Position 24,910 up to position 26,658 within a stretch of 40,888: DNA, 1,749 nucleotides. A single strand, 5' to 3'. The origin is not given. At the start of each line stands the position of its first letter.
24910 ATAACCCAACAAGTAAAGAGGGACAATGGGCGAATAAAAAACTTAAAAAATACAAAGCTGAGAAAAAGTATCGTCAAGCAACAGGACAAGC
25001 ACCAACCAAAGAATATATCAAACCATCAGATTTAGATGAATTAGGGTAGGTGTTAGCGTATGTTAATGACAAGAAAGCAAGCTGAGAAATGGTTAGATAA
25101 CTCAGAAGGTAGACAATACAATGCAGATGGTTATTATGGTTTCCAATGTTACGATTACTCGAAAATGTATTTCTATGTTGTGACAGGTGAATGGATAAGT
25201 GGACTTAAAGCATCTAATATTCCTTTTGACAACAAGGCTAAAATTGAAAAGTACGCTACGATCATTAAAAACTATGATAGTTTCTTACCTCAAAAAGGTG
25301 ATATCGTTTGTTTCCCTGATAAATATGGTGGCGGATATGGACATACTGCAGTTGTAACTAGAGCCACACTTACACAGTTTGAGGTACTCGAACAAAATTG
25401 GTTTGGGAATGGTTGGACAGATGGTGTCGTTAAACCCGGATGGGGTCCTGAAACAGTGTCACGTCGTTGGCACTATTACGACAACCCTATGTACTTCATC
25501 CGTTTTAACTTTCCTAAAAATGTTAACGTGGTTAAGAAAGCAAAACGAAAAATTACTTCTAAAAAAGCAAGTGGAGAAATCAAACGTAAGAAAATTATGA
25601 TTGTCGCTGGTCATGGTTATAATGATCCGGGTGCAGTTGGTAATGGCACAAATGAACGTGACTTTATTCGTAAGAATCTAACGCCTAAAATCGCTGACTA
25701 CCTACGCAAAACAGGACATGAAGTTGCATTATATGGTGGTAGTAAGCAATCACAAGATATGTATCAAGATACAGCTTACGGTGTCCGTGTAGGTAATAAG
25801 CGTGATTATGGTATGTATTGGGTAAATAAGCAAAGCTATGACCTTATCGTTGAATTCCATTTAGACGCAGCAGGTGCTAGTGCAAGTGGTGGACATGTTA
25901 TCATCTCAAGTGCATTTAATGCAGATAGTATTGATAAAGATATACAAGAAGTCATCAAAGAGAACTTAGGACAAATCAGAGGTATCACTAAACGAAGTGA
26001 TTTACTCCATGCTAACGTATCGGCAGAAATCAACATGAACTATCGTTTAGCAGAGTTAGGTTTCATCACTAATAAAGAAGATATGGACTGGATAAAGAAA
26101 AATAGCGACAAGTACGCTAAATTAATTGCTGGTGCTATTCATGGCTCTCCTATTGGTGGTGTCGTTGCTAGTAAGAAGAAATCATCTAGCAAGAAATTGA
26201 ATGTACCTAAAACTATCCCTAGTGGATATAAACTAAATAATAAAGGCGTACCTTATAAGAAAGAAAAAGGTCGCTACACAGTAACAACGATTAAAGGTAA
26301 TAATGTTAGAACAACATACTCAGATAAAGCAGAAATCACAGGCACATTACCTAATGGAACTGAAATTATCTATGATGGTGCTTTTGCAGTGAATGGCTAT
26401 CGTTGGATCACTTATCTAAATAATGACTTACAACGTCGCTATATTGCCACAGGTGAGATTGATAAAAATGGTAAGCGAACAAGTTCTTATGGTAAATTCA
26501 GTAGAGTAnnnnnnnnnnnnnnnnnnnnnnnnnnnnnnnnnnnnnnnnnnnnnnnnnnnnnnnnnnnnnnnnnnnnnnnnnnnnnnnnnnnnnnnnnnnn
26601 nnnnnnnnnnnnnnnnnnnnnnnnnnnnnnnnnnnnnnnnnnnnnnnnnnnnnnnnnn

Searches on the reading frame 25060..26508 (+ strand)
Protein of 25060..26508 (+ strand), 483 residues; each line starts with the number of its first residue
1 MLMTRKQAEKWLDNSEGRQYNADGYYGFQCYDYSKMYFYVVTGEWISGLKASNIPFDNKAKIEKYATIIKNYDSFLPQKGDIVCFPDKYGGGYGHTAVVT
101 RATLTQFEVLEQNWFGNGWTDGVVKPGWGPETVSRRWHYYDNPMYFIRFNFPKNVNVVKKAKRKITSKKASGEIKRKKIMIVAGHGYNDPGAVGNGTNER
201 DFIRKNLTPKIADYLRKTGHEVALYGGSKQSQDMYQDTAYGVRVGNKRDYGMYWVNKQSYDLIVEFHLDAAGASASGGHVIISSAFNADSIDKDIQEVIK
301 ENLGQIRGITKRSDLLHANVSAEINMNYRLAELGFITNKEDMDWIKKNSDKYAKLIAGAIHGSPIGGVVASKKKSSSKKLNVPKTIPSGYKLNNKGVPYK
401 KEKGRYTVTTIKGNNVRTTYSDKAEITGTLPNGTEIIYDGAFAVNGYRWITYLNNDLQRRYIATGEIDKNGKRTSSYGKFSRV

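Call 42: find_related_loci(query=window:25060-26508:+, collection=genome_contigs, flank=3000)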
Query window:25060-26508:+ (483 aa) in genome_contigs; peptide patterns used: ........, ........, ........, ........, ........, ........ (x = any residue, [..] = any of these).
15 stretches matched a pattern; 8 encode a relative of the query (tblastn E <= 1e-3); 8 distinct loci.
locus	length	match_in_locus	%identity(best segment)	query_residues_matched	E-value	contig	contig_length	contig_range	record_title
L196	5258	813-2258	78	1-483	0e+0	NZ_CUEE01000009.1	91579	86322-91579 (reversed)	Staphylococcus borealis strain 51-48, whole genome shotgun sequence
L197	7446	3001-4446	77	1-483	0e+0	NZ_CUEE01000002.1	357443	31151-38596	Staphylococcus borealis strain 51-48, whole genome shotgun sequence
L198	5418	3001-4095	60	2-375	2e-144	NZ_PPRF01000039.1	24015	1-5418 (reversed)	Staphylococcus rostri strain DSM 21968 ad82c537-9ccb-4044-81e6-1ba5860873f3_c39, whole genome shotgun sequence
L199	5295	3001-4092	61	2-374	2e-146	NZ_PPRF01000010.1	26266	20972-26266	Staphylococcus rostri strain DSM 21968 ad82c537-9ccb-4044-81e6-1ba5860873f3_c10, whole genome shotgun sequence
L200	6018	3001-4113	61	2-381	8e-148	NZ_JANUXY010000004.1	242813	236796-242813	Staphylococcus americanisciuri strain GRT3 NODE_4_length_242813_cov_243.849579, whole genome shotgun sequence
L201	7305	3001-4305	48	4-452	5e-117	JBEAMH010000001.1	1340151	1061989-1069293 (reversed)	Staphylococcus aureus strain MH_19I_MKU NODE_1_length_1340151_cov_240.003130, whole genome shotgun sequence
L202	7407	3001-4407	41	1-478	3e-100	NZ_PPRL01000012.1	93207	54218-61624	Staphylococcus ureilyticus strain DSM 6718 cbf8068a-d397-401c-8aca-f805f66121a9_c12, whole genome shotgun sequence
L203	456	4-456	76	92-242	7e-81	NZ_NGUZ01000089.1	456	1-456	Corynebacterium kefirresidentii strain SB NODE_90_length_456_cov_1.42145, whole genome shotgun sequence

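Call 63: search_protein_families(library=pfam, proteins=[window:25060-26508:+], max_evalue=0.01)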
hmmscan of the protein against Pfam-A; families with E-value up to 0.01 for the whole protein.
window:25060-26508:+ (483 aa): 3 families
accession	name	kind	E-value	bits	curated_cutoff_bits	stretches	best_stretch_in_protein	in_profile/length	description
PF01520.23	Amidase_3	-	1.4e-31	110.3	27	1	179-360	1-172/174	N-acetylmuramoyl-L-alanine amidase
PF05257.22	CHAP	-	1.4e-10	42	26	1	22-113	3-81/81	CHAP domain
PF08460.16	SH3_5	-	1.7e-05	25.2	22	1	399-463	2-67/68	Bacterial SH3 domain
